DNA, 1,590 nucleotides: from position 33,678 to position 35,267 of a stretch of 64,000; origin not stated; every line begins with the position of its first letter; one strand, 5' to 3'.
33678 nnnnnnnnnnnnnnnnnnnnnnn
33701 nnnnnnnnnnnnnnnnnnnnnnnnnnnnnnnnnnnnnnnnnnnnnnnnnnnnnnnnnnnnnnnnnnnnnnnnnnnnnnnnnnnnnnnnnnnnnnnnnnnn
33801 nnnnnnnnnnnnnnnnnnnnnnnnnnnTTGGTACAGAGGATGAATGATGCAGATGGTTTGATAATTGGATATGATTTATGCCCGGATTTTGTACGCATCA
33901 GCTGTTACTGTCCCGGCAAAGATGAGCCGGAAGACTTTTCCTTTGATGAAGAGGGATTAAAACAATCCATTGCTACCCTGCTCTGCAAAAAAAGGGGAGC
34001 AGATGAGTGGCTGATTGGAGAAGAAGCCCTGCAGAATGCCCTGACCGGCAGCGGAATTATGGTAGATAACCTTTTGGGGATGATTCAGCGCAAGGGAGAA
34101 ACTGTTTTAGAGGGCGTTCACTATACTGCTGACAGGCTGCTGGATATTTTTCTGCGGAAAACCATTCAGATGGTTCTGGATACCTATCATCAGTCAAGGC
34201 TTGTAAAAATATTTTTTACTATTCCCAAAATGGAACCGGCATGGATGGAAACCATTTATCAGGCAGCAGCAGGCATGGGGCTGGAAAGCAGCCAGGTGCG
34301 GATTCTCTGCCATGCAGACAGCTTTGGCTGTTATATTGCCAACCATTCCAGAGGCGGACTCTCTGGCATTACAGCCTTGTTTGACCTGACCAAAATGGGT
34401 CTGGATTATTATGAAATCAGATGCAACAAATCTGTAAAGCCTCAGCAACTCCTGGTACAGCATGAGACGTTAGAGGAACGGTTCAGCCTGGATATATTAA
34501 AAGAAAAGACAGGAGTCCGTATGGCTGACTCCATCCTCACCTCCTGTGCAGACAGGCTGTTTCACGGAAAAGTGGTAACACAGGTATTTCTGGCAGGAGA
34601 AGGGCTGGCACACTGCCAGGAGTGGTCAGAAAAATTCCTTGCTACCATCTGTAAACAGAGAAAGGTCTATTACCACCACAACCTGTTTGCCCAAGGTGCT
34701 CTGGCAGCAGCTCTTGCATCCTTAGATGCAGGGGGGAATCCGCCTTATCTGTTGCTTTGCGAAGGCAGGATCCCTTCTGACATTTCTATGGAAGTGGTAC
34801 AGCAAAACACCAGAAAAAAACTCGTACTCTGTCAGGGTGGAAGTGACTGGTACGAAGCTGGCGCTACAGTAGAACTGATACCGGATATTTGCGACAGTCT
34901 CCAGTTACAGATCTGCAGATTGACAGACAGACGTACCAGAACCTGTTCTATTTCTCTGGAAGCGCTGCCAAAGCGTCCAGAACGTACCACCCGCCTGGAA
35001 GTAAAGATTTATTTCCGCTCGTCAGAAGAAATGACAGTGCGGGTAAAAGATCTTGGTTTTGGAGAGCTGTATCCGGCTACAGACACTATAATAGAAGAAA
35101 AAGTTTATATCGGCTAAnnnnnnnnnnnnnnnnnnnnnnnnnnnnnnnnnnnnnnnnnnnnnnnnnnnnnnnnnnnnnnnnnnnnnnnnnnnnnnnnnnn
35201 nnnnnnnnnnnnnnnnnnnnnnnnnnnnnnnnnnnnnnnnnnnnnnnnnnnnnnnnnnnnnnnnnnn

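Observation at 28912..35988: Uncharacterised operon: 1073-aa helical protein, SBD-less Hsp70/actin-fold ATPase and TPR protein, downstream of a coiled-coil pyruvyl-transferase-like gene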

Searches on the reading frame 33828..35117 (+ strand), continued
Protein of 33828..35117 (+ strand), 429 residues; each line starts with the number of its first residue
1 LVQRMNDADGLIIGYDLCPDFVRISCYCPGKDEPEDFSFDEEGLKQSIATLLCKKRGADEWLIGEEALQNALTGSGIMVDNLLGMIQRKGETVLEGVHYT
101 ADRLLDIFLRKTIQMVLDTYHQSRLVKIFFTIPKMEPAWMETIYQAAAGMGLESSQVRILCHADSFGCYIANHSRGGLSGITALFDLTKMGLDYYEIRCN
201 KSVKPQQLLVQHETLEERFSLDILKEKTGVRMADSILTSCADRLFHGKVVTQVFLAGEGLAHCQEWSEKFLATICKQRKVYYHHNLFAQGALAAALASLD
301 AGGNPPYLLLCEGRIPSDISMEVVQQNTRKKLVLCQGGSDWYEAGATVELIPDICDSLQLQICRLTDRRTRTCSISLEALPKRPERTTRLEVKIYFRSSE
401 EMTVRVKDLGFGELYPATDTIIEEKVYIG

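Call 82: search_protein_families(library=pfam, proteins=[L091:1711-3051:+, L091:3054-4124:+, L091:4149-5279:+, L091:5332-8874:+, L091:10172-10984:+, L091:11002-12180:+, L091:12287-13501:+, L091:13607-14920:+, L091:14936-16012:+, L091:16005-17102:+], max_evalue=0.00001)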
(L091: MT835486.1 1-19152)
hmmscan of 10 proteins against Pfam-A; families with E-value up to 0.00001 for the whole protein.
L091:1711-3051:+ (446 aa): 8 families
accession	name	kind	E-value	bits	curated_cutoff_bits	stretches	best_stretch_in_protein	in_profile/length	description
PF12002.13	MgsA_C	-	2.9e-70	235.9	27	1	271-436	1-166/167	MgsA AAA+ ATPase C terminal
PF16193.11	AAA_assoc_2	-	7.8e-30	103.4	34.3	1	190-270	2-81/81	AAA C-terminal domain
PF05496.18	RuvB_N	-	2e-19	70.4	27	1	22-143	1-119/159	Holliday junction DNA helicase RuvB P-loop domain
PF00004.35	AAA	-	2.6e-17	63.9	21.2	1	55-160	1-123/131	ATPase family associated with various cellular activities (AAA)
PF07724.20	AAA_2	-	2.6e-07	31.3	27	1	51-138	2-104/166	AAA domain (Cdc48 subfamily)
PF07728.20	AAA_5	-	3.8e-07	30.6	22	1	55-168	2-124/139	AAA domain (dynein-related subfamily)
PF13173.12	AAA_14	-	4.1e-07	30.5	27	1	55-172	5-127/129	AAA domain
PF01078.27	Mg_chelatase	-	4.9e-06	26.5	20.3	0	52-74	22-44/207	Magnesium chelatase, subunit ChlI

L091:3054-4124:+ (356 aa): 1 family
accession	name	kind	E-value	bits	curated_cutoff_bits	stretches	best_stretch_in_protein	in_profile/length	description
PF09992.14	NAGPA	-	1.3e-38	133.3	25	1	180-355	2-168/169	Phosphodiester glycosidase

L091:4149-5279:+ (376 aa): 0 families

L091:5332-8874:+ (1180 aa): 2 families
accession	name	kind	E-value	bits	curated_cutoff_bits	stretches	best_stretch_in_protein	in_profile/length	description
PF18984.5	DUF5717_N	-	7.7e-276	917.8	25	1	1-866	1-870/875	Family of unknown function (DUF5717)N-terminal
PF18983.5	DUF5717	-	1.6e-103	346.5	25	1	873-1177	2-306/306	Family of unknown function (DUF5717)C-terminal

L091:10172-10984:+ (270 aa): 1 family
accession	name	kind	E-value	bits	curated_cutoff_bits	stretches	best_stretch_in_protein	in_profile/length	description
PF07719.23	TPR_2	-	8.1e-06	26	27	0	156-186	3-33/34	Tetratricopeptide repeat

L091:11002-12180:+ (392 aa): 0 families

L091:12287-13501:+ (404 aa): 3 families
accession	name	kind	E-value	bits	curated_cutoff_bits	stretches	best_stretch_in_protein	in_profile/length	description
PF00133.28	tRNA-synt_1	-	2.3e-86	290.6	22.7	1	17-404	2-234/414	tRNA synthetases class I (I, L, M and V)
PF09334.17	tRNA-synt_1g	-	1.1e-13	51.2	20.1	1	44-191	7-136/391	tRNA synthetases class I (M)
PF13603.12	tRNA-synt_1_2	-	1.7e-12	47.7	25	1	243-303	86-146/185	Leucyl-tRNA synthetase, editing domain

L091:13607-14920:+ (437 aa): 4 families
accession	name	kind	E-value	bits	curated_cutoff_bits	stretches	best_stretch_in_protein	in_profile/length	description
PF00133.28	tRNA-synt_1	-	1.2e-47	163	22.7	1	2-121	293-412/414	tRNA synthetases class I (I, L, M and V)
PF08264.19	Anticodon_1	-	5.5e-45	153.3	25.1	1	165-311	1-147/148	Anticodon-binding domain of tRNA ligase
PF10458.14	Val_tRNA-synt_C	-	1.7e-15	57.4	25.9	1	371-436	1-66/66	Valyl tRNA synthetase tRNA binding arm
PF09334.17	tRNA-synt_1g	-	1.4e-09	37.7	20.1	1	42-132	288-376/391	tRNA synthetases class I (M)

L091:14936-16012:+ (358 aa): 2 families
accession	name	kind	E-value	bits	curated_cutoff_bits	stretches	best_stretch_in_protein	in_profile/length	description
PF00535.33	Glycos_transf_2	-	5.4e-13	49.7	23.3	1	4-132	1-127/168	Glycosyl transferase family 2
PF04138.20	GtrA_DPMS_TM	-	6.6e-13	49.3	26.1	1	226-349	1-117/117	GtrA/DPMS, transmembrane domain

L091:16005-17102:+ (365 aa): 1 family
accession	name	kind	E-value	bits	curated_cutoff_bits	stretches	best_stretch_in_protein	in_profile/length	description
PF09992.14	NAGPA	-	1.8e-31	110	25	1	170-364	2-168/169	Phosphodiester glycosidase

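Call 90: search_protein_representatives(alignment_id=A1)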
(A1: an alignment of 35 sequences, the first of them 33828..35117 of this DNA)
Query: 35 sequences, 423 profile positions. Proteins with E-value up to 0.001 (for the whole library): 2027; up to 1e-10: 1374; up to 1e-30: 707. The best 150 are listed.
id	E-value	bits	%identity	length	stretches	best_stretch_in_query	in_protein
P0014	1.2e-182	623.8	-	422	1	2-422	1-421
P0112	2.1e-179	613.0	-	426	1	2-422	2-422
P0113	1.5e-173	593.7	-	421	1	2-422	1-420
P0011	2.2e-172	589.9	-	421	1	4-422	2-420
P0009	1.2e-159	548.0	-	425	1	2-422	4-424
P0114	4.5e-143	493.3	-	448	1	2-422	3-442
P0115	1.2e-139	482.0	-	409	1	2-422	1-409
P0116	5.2e-138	476.6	-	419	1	2-422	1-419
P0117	1.2e-137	475.4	-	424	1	2-422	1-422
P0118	5.0e-137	473.4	-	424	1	2-422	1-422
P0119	3.8e-136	470.5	-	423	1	2-422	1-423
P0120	9.6e-136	469.2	-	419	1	2-422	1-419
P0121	8.6e-131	452.9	-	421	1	9-422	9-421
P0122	1.3e-129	449.0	-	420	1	2-422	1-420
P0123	1.0e-127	442.7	-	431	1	4-420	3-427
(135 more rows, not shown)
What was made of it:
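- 707 clusters at 50% identity score E<=1e-30 (call 90).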

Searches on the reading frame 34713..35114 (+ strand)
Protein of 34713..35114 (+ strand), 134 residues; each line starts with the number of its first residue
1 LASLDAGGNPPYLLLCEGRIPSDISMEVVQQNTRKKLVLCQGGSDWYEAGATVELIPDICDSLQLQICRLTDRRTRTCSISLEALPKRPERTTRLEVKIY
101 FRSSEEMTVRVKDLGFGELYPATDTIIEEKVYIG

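Call 42: search_solved_structures(query=A5, max_evalue=10, show_alignments=3)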
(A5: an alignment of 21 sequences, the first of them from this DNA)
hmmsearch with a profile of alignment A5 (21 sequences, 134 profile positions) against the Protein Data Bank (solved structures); distinct sequences matched with E-value up to 10: 3.
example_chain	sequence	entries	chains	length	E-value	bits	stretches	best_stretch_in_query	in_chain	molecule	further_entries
2kjp_A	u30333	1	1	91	0.2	14.5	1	37-92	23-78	Uncharacterized protein ylbL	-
5abs_A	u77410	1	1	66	1.2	12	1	51-100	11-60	SH3 DOMAIN-CONTAINING KINASE-BINDING PROTEIN 1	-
2n64_A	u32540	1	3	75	1.5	11.6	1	51-100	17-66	SH3 domain-containing kinase-binding protein 1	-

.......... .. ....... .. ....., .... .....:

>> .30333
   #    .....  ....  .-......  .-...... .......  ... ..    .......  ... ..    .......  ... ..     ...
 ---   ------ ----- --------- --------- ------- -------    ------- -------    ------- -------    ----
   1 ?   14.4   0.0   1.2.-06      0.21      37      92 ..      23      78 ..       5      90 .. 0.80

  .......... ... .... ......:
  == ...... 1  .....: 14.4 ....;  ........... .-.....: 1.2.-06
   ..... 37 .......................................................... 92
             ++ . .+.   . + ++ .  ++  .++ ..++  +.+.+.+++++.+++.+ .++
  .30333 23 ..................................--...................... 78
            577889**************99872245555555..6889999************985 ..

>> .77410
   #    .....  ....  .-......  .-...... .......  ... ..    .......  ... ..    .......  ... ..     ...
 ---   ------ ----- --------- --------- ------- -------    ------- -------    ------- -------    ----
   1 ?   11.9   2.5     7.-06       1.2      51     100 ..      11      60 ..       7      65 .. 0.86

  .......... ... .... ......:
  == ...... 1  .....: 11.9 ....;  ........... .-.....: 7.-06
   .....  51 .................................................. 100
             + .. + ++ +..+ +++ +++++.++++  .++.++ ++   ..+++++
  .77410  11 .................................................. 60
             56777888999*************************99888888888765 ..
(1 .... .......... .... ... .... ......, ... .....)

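Call 50: search_protein_families(library=pfam, alignment_id=A5, max_evalue=10)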
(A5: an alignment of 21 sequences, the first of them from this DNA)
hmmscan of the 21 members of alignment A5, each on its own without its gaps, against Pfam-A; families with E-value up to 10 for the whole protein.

A. member 1, seq(134 aa): 2 families
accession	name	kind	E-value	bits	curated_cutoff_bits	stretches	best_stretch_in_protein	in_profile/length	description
PF18980.5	DUF5716_C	-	1.4e-37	129.8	34.7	1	9-131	172-294/296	Family of unknown function (DUF5716) C-terminal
PF18734.6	HEPN_AbiU2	-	0.18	11.7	26.8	1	61-85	51-73/193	AbiU2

B. families by the number of members that match (of 21 scanned): 7 families
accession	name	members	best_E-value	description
PF18980.5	DUF5716_C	21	3e-43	Family of unknown function (DUF5716) C-terminal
PF24804.1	DUF7705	1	0.11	Domain of unknown function (DUF7705)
PF24663.1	DUF7651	1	0.13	Domain of unknown function (DUF7651)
PF14186.12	Aida_C2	1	0.13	Axin interactor dorsalisation-associated protein, C-terminal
PF23447.1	DUF7128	1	0.16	Domain of unknown function (DUF7128)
PF18734.6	HEPN_AbiU2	1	0.18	AbiU2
PF23632.1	SAP_RNF34_RFFL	1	0.18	RNF34/RFFL SAP domain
